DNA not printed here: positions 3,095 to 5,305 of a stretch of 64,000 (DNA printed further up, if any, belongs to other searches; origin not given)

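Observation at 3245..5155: Orphan 636-aa membrane protein with a nuclease-fold-like core, glycine-zipper hairpin and long coiled coil: candidate single-gene abortive-infection or conflict effector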

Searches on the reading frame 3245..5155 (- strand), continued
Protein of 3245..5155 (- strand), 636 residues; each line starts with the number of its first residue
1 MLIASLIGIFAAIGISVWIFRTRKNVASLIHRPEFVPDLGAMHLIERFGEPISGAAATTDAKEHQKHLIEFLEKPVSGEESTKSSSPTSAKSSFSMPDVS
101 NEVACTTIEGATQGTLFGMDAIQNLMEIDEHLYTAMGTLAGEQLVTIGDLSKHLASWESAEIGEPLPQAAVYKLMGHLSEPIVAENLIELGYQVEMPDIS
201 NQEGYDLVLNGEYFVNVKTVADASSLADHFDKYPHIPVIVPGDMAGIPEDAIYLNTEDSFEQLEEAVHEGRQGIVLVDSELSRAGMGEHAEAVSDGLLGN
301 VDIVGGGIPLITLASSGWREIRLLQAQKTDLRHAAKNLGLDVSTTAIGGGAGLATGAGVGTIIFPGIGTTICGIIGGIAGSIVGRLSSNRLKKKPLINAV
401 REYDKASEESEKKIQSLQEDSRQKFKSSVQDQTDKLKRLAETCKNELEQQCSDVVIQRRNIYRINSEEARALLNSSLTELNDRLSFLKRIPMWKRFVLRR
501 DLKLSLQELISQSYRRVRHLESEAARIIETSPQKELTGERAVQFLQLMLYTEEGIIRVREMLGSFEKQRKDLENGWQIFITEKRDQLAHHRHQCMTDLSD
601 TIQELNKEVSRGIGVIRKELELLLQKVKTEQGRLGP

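Call 47: search_protein_families(library=pfam, proteins=[L029:1279-3669:+, L032:8672-11803:+, L036:8735-11077:+, L030:9833-11107:+, L033:4808-6103:+, L028:9626-11035:+, L027:9824-11149:+, L037:6679-7977:+], max_evalue=0.1)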
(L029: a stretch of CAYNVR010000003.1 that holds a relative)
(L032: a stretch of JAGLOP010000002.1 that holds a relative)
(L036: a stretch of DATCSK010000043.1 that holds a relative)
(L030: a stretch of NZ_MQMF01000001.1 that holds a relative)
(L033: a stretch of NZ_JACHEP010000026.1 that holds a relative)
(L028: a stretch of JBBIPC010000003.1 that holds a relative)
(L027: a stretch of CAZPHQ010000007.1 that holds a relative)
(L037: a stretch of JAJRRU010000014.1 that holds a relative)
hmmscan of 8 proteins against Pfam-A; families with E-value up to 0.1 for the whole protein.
L029:1279-3669:+ (796 aa): 3 families
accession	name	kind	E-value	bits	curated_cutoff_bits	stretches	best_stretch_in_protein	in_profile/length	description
PF20721.2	C19orf12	-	0.00011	22.5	30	1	555-632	13-85/163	C19orf12-like protein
PF11645.14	PDDEXK_5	-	0.009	16.5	26.1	1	442-491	4-56/138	PD-(D/E)XK endonuclease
PF04471.18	Mrr_cat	-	0.062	13.9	21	0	441-484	2-46/115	Restriction endonuclease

L032:8672-11803:+ (1043 aa): 6 families
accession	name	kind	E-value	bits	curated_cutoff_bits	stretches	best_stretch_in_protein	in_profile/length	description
PF13855.12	LRR_8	-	5.6e-18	64.9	27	3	908-965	2-61/61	Leucine rich repeat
PF23598.1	LRR_14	-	6.8e-16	58.4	40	3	948-1027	42-121/353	Leucine-rich repeat region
PF12799.13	LRR_4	-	1.7e-13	50.8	27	5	955-992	3-40/44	Leucine Rich repeats (2 copies)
PF00560.39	LRR_1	-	1.6e-09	36.5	20.6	1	955-975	2-23/23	Leucine Rich Repeat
PF20721.2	C19orf12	-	0.0075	16.5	30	1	573-647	29-98/163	C19orf12-like protein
PF06897.17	DUF1269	-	0.043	14.6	26.9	0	601-659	5-63/100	Protein of unknown function (DUF1269)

L036:8735-11077:+ (780 aa): 1 family
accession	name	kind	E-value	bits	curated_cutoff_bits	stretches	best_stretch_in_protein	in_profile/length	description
PF11645.14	PDDEXK_5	-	0.0028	18.1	26.1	1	436-479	5-51/138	PD-(D/E)XK endonuclease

L030:9833-11107:+ (424 aa): 1 family
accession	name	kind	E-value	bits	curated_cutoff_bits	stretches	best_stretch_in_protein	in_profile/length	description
PF11645.14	PDDEXK_5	-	0.034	14.6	26.1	1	104-151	3-53/138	PD-(D/E)XK endonuclease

L033:4808-6103:+ (431 aa): 0 families

L028:9626-11035:+ (469 aa): 5 families
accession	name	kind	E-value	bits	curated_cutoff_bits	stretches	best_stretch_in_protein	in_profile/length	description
PF13488.11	Gly-zipper_Omp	-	7.6e-05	23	25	1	272-311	2-42/46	Glycine zipper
PF21724.2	DUF6861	-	0.00033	20.6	28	1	269-351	43-121/194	Family of unknown function (DUF6861)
PF20721.2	C19orf12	-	0.002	18.4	30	1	277-307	49-79/163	C19orf12-like protein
PF05433.20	Rick_17kDa_Anti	-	0.0043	17.4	24.2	1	272-311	2-42/43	Glycine zipper 2TM domain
PF13441.11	Gly-zipper_YMGG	-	0.0045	17.1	28.9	1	269-309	3-44/45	YMGG-like Gly-zipper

L027:9824-11149:+ (441 aa): 0 families

L037:6679-7977:+ (432 aa): 1 family
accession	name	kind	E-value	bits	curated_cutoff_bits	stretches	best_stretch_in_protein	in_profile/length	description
PF02738.23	MoCoBD_1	-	0.03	13.9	27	1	192-261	159-225/244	Molybdopterin cofactor-binding domain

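Call 48: search_protein_families(library=padloc, proteins=[L029:1279-3669:+, L032:8672-11803:+, L036:8735-11077:+, L030:9833-11107:+, L033:4808-6103:+, L028:9626-11035:+, L027:9824-11149:+, L037:6679-7977:+], max_evalue=0.1)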
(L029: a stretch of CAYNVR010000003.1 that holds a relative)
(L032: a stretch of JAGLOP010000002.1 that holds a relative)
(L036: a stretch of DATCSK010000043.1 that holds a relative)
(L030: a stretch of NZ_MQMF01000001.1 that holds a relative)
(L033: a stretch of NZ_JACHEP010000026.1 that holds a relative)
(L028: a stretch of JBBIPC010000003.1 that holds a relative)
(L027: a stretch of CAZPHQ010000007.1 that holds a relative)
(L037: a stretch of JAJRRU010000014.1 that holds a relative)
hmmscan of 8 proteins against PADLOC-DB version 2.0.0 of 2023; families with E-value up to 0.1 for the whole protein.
L029:1279-3669:+ (796 aa): 3 families
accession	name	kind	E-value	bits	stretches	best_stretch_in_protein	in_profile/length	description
PDLC04784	PDC-M72B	-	1.9e-09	35.8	1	425-542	27-147/193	-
PDLC04785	PDC-M72B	-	3.5e-07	28.4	1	425-530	27-135/168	-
PDLC04113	JukA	-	7e-06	23.8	1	120-255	82-209/245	-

L032:8672-11803:+ (1043 aa): 3 families
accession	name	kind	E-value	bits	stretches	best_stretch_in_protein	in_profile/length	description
PDLC04784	PDC-M72B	-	8.6e-10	37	1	417-546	20-147/193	-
PDLC04785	PDC-M72B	-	5.4e-06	24.5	1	430-520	28-123/168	-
PDLC04113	JukA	-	0.00026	18.7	1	137-256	95-210/245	-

L036:8735-11077:+ (780 aa): 2 families
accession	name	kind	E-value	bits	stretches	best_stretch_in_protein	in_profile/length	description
PDLC04784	PDC-M72B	-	5.1e-05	21.4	1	426-513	35-128/193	-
PDLC03841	LeoBC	-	0.00028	18.1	1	579-678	452-564/601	-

L030:9833-11107:+ (424 aa): 2 families
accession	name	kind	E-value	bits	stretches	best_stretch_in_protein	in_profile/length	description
PDLC04784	PDC-M72B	-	6.5e-05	21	1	98-211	37-152/193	-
PDLC03841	LeoBC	-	0.0024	15.1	1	226-306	441-514/601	-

L033:4808-6103:+ (431 aa): 0 families

L028:9626-11035:+ (469 aa): 0 families

L027:9824-11149:+ (441 aa): 2 families
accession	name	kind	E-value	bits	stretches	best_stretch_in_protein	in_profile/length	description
PDLC04784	PDC-M72B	-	9.8e-10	36.8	1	97-187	30-125/193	-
PDLC04785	PDC-M72B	-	7.3e-05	20.8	1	102-187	35-125/168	-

L037:6679-7977:+ (432 aa): 4 families
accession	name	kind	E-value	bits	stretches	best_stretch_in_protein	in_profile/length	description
PDLC04784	PDC-M72B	-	1.3e-07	29.8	1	92-191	37-139/193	-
PDLC04409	PDC-M09B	-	0.00013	18.7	1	255-344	349-433/480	-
PDLC04785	PDC-M72B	-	0.0012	16.9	1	94-180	39-129/168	-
PDLC04408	PDC-M09B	-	0.0041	13.7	1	255-323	357-423/486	-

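Call 50: search_protein_families(library=pfam, proteins=[L030:8932-9840:+, L031:8106-9656:+, L033:3235-4785:+, L027:8835-9827:+, L039:8785-9696:+, L040:7409-8983:+], max_evalue=0.1)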
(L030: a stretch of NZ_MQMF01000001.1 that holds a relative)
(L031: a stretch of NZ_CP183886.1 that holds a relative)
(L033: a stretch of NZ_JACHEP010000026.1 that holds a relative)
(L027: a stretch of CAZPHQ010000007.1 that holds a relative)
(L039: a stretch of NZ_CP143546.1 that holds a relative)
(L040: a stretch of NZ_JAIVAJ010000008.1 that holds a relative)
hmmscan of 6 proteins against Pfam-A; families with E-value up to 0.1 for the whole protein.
L030:8932-9840:+ (302 aa): 0 families

L031:8106-9656:+ (516 aa): 2 families
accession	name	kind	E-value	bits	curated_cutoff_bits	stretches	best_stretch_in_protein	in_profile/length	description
PF05278.17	PEARLI-4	-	0.0037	17.4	29.9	1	302-388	136-221/234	Arabidopsis phospholipase-like protein (PEARLI 4)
PF08154.18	NLE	-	0.008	17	23.4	0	111-147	5-41/68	NLE (NUC135) domain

L033:3235-4785:+ (516 aa): 0 families

L027:8835-9827:+ (330 aa): 3 families
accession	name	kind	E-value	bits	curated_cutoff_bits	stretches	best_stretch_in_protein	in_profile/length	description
PF06771.16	Desmo_N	-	0.014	16.2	25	0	73-128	15-74/97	Viral Desmoplakin N-terminus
PF20990.2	DUF2207_C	-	0.063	13.4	33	1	116-234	71-190/247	Predicted membrane protein (DUF2207) C-terminal domain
PF00809.28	Pterin_bind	-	0.083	13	25.5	0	145-193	51-94/244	Pterin binding enzyme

L039:8785-9696:+ (303 aa): 3 families
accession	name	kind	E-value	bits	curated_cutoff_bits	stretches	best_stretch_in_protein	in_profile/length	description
PF20653.3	COG6_C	-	0.0021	17.3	26.4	1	75-191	251-364/462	Conserved Oligomeric Golgi complex subunit 6, C-terminal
PF10664.14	NdhM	-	0.0044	17.7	27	1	115-169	28-83/107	Cyanobacterial and plastid NDH-1 subunit M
PF02637.23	GatB_Yqey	-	0.041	14.2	27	0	134-193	42-97/148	GatB domain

L040:7409-8983:+ (524 aa): 1 family
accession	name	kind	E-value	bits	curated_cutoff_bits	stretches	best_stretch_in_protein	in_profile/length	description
PF19355.4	DUF5932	-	0.04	14.2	23.7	1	430-479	61-107/111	Family of unknown function (DUF5932)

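Call 51: search_protein_families(library=padloc, proteins=[L030:8932-9840:+, L031:8106-9656:+, L033:3235-4785:+, L027:8835-9827:+, L039:8785-9696:+, L040:7409-8983:+], max_evalue=0.1)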
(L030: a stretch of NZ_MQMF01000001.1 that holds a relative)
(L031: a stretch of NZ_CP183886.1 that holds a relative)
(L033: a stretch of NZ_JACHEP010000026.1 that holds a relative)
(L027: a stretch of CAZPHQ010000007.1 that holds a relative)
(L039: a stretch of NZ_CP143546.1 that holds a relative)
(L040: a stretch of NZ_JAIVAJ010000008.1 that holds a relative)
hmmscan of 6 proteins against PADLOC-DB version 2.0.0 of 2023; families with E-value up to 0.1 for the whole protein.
L030:8932-9840:+ (302 aa): 0 families

L031:8106-9656:+ (516 aa): 0 families

L033:3235-4785:+ (516 aa): 2 families
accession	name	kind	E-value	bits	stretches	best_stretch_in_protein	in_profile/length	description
PDLC03865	LmuB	-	0.0013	15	1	318-505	275-756/1007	-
PDLC03868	LmuB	-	0.055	9.7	0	347-506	513-664/1035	-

L027:8835-9827:+ (330 aa): 3 families
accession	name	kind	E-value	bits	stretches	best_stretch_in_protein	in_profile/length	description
PDLC03841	LeoBC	-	1.3e-05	22.5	1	111-224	375-499/601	-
PDLC04113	JukA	-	0.00023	18.9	1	136-252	96-208/245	-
PDLC04451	PDC-M14B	-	0.00033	18.5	1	145-220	183-256/261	-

L039:8785-9696:+ (303 aa): 1 family
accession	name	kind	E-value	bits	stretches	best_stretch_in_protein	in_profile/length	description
PDLC04113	JukA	-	0.017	12.7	1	163-259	121-210/245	-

L040:7409-8983:+ (524 aa): 0 families

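Call 59: search_protein_families(library=padloc, alignment_id=A4, max_evalue=1e-8)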
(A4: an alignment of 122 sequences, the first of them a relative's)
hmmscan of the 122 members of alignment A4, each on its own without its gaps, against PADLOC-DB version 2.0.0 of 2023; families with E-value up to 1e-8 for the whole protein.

A. member 1, L001:6375-7304:- (309 aa): 0 families

B. families by the number of members that match (of 122 scanned): 215 families (the first 25 are shown)
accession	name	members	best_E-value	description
PDLC03624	REase_MTase_IIG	2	9e-20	Type IIG restriction enzyme-methyltransferase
PDLC02575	DrmA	1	3.4e-271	DrmA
PDLC02568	DrmA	1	1.6e-204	DrmA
PDLC03026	MTase_I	1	4e-198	Type I methyltransferase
PDLC02571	DrmA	1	2.2e-193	DrmA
PDLC02567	DrmA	1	3.4e-160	DrmA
PDLC04790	PDC-S01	1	3.6e-147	-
PDLC02577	DrmA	1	3.9e-123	DrmA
PDLC03021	MTase_I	1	7.7e-92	Type I methyltransferase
PDLC02583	DrmB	1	1.9e-82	DrmB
PDLC04952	PDC-S19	1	9.5e-79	-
PDLC02584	DrmB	1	1.5e-66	DrmB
PDLC04134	mad2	1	6.3e-66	mads_2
PDLC03025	MTase_I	1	4.8e-58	Type I methyltransferase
PDLC04949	PDC-S19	1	8.1e-58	-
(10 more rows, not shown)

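Call 60: search_protein_families(library=pfam, alignment_id=A4, max_evalue=0.00001)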
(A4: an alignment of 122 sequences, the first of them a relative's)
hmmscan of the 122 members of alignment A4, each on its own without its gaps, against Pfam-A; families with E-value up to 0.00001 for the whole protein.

A. member 1, L001:6375-7304:- (309 aa): 1 family
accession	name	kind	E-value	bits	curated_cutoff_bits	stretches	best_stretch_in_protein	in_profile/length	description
PF00480.26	ROK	-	9.3e-51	173.5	22.9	1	6-298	2-292/294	ROK family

B. families by the number of members that match (of 122 scanned): 142 families (the first 25 are shown)
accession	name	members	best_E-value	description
PF22725.1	GFO_IDH_MocA_C3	4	7.8e-30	GFO/IDH/MocA C-terminal domain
PF01408.29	GFO_IDH_MocA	4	3.6e-20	Oxidoreductase family, NAD-binding Rossmann fold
PF02894.22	GFO_IDH_MocA_C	4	1.1e-14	Oxidoreductase family, C-terminal alpha/beta domain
PF01261.30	AP_endonuc_2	3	2.6e-44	Xylose isomerase-like TIM barrel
PF06439.18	3keto-disac_hyd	3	4.8e-42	3-keto-disaccharide hydrolase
PF00480.26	ROK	2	1.2e-54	ROK family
PF02826.25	2-Hacid_dh_C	2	4.7e-50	D-isomer specific 2-hydroxyacid dehydrogenase, NAD binding domain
PF13616.12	Rotamase_3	2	5.6e-45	PPIC-type PPIASE domain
PF00639.27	Rotamase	2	3.6e-39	PPIC-type PPIASE domain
PF00884.28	Sulfatase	2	1.9e-32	Sulfatase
PF01663.27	Phosphodiest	2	5.2e-28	Type I phosphodiesterase / nucleotide pyrophosphatase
PF13618.11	Gluconate_2-dh3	2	3e-27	Gluconate 2-dehydrogenase subunit 3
PF08269.17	dCache_2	2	1.1e-25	Cache domain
PF00665.32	rve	2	3e-25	Integrase core domain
PF17200.10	sCache_2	2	3.6e-23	Single Cache domain 2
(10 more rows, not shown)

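Call 61: search_protein_families(library=padloc, proteins=[L021:14475-17879:-, L021:12618-14435:-, L021:5955-8783:+, L022:12035-15028:+, L026:3233-6079:+, L026:8225-9724:+, L015:12897-14735:-, L015:5495-7351:-, L020:13077-15083:+, L019:6352-8340:-], max_evalue=1e-8)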
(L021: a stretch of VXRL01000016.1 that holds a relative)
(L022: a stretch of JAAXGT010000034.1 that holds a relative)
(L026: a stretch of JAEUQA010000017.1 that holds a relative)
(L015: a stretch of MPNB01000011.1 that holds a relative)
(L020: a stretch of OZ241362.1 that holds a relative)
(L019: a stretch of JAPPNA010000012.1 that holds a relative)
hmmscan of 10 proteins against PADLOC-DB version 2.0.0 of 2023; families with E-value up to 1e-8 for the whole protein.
L021:14475-17879:- (1134 aa): 7 families
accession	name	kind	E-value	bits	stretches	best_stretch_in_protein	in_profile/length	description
PDLC02575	DrmA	-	3.4e-271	899.8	1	301-1131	5-828/837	DrmA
PDLC02568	DrmA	-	1.6e-204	679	1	530-1129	1-597/611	DrmA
PDLC02571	DrmA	-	2.2e-193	643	2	604-1128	767-1279/1282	DrmA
PDLC02567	DrmA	-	3.4e-160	533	1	94-1131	651-1722/1750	DrmA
PDLC02577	DrmA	-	3.9e-123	410.1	1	471-1130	12-675/697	DrmA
PDLC02576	DrmA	-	1.8e-54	182.9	2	387-759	481-851/1235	DrmA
PDLC02574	DrmA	-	6.3e-44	148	1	889-1131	31-252/269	DrmA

L021:12618-14435:- (605 aa): 4 families
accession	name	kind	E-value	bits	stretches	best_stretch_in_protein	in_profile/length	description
PDLC02583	DrmB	-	1.9e-82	276.2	2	362-592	376-603/606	DrmB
PDLC02584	DrmB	-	1.5e-66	223.2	1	170-603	8-443/445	DrmB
PDLC02579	DrmB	-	1.5e-53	179.8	1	356-602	67-313/314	DrmB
PDLC02582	DrmB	-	8e-09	32.6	0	465-602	523-644/649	DrmB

L021:5955-8783:+ (942 aa): 0 families

L022:12035-15028:+ (997 aa): 0 families

L026:3233-6079:+ (948 aa): 7 families
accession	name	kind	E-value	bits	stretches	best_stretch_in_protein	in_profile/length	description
PDLC03042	REase_I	-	5.3e-45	151.3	1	208-629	449-849/1170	Type I restriction enzyme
PDLC03047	REase_I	-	3.5e-42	142.2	2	351-628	452-726/1107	Type I restriction enzyme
PDLC03049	REase_I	-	9.6e-34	114.5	2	354-600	283-525/807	Type I restriction enzyme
PDLC02707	PbeA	-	4.7e-22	76.3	1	200-601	249-619/672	PbeA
PDLC03658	mREase_IV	-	2.7e-14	49.9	0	208-419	227-404/953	Type IV methyl-directed restriction enzyme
PDLC02704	PbeA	-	4.9e-12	43.1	0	190-268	247-319/682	PbeA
PDLC03048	REase_I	-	3.2e-11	40.1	1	227-391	273-409/976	Type I restriction enzyme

L026:8225-9724:+ (499 aa): 33 families (the best 25 are shown)
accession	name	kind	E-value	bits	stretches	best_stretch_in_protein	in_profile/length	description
PDLC03026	MTase_I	-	4e-198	657.5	1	1-492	1-479/487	Type I methyltransferase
PDLC03021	MTase_I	-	7.7e-92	306.6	1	20-432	18-434/491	Type I methyltransferase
PDLC04134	mad2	-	6.3e-66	221.2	1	4-410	139-485/492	mads_2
PDLC03025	MTase_I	-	4.8e-58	195.2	1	26-413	25-414/569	Type I methyltransferase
PDLC03031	MTase_I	-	4.9e-38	128.9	1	124-410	162-454/834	Type I methyltransferase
PDLC03027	MTase_I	-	2.2e-37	127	1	5-413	7-410/810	Type I methyltransferase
PDLC03036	MTase_I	-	7.7e-36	121.7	1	128-388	197-447/635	Type I methyltransferase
PDLC03035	MTase_I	-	7.9e-34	115.2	1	67-381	97-400/653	Type I methyltransferase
PDLC03022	MTase_I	-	1.4e-33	114.3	1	108-411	146-445/857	Type I methyltransferase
PDLC03029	MTase_I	-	1.6e-30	104.2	1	115-372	143-408/661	Type I methyltransferase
PDLC03318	MTase_II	-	3.6e-30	102.9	2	19-191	217-388/723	Type II methyltransferase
PDLC03032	MTase_I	-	1.2e-29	101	1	6-372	8-374/1001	Type I methyltransferase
PDLC03018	MTase_I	-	4.7e-26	89.4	1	109-209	272-369/749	Type I methyltransferase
PDLC03038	MTase_I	-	9.2e-26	88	1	91-364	111-377/896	Type I methyltransferase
PDLC03039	MTase_I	-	8e-25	85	1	89-370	107-381/708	Type I methyltransferase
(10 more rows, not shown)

L015:12897-14735:- (612 aa): 0 families

L015:5495-7351:- (618 aa): 0 families

L020:13077-15083:+ (668 aa): 0 families

L019:6352-8340:- (662 aa): 0 families
